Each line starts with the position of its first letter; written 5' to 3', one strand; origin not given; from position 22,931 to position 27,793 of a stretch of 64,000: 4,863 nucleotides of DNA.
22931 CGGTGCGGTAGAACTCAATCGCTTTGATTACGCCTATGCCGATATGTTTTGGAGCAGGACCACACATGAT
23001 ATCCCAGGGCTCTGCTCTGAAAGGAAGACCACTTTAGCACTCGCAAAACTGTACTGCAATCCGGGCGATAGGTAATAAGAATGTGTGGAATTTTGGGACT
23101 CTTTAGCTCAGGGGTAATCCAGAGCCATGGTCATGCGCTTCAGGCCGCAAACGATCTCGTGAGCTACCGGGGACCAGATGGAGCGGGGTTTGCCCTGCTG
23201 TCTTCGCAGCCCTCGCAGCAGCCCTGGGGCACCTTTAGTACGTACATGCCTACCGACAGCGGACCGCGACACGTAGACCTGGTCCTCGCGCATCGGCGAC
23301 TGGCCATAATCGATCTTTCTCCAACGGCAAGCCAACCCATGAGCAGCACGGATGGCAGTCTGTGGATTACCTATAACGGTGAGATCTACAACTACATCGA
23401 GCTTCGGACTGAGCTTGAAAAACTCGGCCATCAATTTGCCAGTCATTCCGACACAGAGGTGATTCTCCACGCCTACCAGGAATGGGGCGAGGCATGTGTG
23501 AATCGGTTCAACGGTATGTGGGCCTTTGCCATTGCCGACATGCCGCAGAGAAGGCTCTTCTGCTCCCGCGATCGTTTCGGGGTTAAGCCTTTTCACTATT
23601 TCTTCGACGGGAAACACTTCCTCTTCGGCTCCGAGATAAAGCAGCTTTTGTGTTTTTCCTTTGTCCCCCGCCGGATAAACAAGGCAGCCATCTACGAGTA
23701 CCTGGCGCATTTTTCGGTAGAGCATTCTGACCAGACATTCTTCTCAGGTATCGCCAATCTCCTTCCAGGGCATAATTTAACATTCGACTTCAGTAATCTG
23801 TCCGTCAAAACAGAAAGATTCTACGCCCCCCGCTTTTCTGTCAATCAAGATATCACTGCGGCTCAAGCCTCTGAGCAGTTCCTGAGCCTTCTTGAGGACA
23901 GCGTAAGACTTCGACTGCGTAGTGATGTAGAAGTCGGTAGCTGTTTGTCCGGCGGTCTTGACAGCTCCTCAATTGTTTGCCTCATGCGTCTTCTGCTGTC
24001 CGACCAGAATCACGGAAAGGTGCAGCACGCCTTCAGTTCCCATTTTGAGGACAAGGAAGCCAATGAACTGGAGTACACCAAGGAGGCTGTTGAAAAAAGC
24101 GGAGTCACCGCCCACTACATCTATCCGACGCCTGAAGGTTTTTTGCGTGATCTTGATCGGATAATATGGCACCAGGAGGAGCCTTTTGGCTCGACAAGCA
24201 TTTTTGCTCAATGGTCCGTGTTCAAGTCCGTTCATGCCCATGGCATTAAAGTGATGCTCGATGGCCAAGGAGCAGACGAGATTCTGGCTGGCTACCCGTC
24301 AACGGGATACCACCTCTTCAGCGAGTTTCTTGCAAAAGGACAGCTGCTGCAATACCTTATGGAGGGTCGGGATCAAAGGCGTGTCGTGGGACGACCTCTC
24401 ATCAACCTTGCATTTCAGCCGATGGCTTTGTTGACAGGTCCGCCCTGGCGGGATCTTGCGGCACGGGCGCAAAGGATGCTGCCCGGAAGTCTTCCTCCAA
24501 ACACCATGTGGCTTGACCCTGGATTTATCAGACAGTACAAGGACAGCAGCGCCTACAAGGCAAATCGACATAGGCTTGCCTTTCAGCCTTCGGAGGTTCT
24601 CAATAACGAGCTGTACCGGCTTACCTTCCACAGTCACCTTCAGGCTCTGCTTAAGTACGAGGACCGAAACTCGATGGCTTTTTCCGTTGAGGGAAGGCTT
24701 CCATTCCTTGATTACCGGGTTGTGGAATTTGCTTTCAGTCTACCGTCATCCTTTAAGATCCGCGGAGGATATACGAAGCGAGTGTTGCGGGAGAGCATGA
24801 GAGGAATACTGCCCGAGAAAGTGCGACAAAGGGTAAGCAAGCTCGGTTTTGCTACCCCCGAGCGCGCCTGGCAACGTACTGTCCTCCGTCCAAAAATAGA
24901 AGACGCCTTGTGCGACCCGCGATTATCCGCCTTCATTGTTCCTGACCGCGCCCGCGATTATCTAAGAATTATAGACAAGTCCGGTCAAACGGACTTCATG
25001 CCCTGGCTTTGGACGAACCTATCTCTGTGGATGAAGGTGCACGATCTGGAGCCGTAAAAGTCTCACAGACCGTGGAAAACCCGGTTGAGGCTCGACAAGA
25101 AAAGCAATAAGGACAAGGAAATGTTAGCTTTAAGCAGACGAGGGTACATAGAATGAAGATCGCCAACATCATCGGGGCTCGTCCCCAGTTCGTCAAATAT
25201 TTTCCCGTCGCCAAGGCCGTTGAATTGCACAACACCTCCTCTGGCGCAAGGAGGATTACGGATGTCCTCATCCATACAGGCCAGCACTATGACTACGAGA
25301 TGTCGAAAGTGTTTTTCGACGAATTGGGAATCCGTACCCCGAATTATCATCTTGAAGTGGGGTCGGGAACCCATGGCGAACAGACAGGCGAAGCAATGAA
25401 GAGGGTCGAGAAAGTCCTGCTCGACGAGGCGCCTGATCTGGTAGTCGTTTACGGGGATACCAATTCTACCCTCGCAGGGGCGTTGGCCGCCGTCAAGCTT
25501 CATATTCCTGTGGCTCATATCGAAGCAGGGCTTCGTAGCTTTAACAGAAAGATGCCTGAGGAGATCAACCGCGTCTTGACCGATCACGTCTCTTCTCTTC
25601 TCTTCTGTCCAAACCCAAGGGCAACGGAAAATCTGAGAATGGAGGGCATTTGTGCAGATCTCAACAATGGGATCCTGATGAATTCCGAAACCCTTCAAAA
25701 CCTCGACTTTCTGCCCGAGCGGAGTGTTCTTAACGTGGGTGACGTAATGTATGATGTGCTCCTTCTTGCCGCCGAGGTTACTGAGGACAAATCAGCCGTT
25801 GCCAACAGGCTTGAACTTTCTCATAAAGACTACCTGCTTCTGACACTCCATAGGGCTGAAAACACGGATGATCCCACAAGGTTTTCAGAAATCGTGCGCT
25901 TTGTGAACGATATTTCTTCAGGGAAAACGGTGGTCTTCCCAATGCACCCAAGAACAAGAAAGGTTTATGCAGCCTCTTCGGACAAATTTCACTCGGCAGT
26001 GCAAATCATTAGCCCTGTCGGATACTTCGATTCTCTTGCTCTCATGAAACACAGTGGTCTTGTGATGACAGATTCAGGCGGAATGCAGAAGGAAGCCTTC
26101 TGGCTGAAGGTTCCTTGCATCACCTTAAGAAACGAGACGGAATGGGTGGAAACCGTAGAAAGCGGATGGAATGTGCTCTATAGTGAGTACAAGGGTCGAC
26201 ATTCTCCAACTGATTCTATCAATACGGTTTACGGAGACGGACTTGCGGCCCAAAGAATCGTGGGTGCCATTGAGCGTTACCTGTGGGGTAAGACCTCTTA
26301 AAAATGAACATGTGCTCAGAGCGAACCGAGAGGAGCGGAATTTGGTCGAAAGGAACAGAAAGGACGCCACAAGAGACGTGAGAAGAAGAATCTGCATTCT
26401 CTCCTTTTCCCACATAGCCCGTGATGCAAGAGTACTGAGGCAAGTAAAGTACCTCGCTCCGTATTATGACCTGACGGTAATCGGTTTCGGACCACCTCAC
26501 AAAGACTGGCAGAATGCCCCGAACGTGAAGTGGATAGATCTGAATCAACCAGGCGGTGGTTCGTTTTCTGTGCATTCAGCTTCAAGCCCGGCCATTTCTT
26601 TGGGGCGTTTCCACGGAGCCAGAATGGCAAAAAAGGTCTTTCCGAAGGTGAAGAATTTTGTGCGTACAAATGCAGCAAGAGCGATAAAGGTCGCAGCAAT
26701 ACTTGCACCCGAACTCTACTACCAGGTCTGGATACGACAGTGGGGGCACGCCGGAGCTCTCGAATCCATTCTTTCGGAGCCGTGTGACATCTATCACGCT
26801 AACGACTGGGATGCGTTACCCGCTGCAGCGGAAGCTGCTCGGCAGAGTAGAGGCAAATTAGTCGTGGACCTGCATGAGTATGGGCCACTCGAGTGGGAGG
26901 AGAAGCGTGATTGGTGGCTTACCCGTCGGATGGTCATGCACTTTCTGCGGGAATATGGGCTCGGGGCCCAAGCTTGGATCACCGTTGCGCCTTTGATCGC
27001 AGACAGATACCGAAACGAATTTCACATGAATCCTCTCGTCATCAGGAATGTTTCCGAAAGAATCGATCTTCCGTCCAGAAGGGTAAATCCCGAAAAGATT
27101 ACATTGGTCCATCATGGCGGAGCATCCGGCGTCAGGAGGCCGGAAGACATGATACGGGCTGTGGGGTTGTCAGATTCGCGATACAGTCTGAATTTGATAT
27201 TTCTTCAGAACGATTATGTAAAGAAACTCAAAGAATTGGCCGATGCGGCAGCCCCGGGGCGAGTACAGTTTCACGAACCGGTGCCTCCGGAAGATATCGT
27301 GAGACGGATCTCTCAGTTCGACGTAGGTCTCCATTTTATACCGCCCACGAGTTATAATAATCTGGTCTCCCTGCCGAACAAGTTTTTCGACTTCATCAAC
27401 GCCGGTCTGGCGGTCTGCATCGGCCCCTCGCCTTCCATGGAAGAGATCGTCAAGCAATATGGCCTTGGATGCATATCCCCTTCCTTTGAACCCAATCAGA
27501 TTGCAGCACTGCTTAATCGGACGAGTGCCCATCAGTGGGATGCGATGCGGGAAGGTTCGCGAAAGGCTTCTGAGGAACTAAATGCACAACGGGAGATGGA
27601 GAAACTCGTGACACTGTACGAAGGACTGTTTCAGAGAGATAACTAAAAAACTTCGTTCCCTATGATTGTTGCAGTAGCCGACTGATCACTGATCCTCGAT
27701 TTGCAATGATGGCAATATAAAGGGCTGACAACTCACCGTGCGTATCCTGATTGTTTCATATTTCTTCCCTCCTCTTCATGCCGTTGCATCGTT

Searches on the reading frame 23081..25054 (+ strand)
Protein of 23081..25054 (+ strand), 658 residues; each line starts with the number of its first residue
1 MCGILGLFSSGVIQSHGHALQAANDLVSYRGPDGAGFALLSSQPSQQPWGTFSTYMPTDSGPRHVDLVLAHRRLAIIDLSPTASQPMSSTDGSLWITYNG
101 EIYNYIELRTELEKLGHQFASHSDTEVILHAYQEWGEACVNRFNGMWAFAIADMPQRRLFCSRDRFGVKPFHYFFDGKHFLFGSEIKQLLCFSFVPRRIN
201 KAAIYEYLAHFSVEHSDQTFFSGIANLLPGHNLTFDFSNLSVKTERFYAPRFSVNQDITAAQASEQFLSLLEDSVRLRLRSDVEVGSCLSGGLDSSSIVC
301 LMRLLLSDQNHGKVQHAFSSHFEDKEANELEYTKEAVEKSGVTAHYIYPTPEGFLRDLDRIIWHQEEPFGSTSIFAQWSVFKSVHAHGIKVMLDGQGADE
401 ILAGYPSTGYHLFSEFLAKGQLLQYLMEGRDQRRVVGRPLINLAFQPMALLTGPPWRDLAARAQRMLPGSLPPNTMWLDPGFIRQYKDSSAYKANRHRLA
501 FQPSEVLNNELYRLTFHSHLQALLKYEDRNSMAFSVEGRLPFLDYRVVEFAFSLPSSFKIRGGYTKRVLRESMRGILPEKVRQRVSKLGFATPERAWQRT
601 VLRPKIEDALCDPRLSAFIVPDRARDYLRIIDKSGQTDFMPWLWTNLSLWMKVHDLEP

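Call 7: search_protein_families(library=pfam, proteins=[window:23081-25054:+], max_evalue=0.001)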
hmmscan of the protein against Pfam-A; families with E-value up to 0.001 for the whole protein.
window:23081-25054:+ (658 aa): 3 families
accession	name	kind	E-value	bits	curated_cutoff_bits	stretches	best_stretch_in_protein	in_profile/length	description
PF00733.27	Asn_synthase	-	8.8e-75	253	21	1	267-651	2-353/354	Asparagine synthase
PF13537.11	GATase_7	-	6e-47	159.1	25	1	71-190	1-122/123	Glutamine amidotransferase domain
PF13522.11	GATase_6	-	9e-42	142.6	27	1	66-185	11-130/130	Glutamine amidotransferase domain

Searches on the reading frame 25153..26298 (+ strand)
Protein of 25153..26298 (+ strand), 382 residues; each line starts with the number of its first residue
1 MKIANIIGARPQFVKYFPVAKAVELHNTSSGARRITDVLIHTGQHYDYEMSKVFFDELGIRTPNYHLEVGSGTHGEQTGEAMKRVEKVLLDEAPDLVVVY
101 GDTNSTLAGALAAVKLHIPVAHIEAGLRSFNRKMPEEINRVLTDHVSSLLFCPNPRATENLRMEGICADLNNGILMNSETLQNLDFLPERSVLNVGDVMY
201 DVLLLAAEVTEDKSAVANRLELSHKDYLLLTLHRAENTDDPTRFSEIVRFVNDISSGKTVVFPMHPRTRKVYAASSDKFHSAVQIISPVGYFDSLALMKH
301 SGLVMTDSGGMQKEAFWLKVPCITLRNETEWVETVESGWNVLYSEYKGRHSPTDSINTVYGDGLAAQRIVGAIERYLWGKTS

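Call 8: search_protein_families(library=pfam, proteins=[window:25153-26298:+], max_evalue=0.001)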
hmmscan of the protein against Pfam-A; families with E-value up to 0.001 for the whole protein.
window:25153-26298:+ (382 aa): 2 families
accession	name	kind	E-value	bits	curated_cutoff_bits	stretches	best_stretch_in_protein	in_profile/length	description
PF02350.25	Epimerase_2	-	1.7e-102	343.3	30.6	1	34-373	8-346/347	UDP-N-acetylglucosamine 2-epimerase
PF13579.12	Glyco_trans_4_4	-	0.00057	20.7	29.7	1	37-126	20-103/158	Glycosyl transferase 4-like domain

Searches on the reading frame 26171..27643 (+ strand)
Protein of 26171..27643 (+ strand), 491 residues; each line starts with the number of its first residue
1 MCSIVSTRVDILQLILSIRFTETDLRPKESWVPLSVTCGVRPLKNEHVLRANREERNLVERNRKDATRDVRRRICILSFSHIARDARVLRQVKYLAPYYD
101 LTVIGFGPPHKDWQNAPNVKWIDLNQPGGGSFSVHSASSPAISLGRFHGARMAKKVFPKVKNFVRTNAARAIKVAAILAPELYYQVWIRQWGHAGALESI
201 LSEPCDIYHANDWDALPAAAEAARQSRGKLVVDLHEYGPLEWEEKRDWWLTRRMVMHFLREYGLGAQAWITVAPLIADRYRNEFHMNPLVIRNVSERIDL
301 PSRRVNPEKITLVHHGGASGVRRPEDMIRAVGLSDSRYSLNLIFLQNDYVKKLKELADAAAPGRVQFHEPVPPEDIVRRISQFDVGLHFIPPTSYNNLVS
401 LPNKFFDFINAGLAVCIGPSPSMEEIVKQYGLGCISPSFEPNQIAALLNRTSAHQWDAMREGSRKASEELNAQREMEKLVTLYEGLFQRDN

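Call 8: search_protein_families(library=pfam, proteins=[window:26171-27643:+], max_evalue=0.001)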
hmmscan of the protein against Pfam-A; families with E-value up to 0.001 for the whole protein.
window:26171-27643:+ (491 aa): 2 families
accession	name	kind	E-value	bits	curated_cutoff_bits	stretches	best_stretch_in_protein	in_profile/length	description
PF13439.12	Glyco_transf_4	-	3.5e-07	30.8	28.5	1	183-289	50-160/170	Glycosyltransferase Family 4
PF13579.12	Glyco_trans_4_4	-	4.8e-05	24.2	29.7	1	188-282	54-144/158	Glycosyl transferase 4-like domain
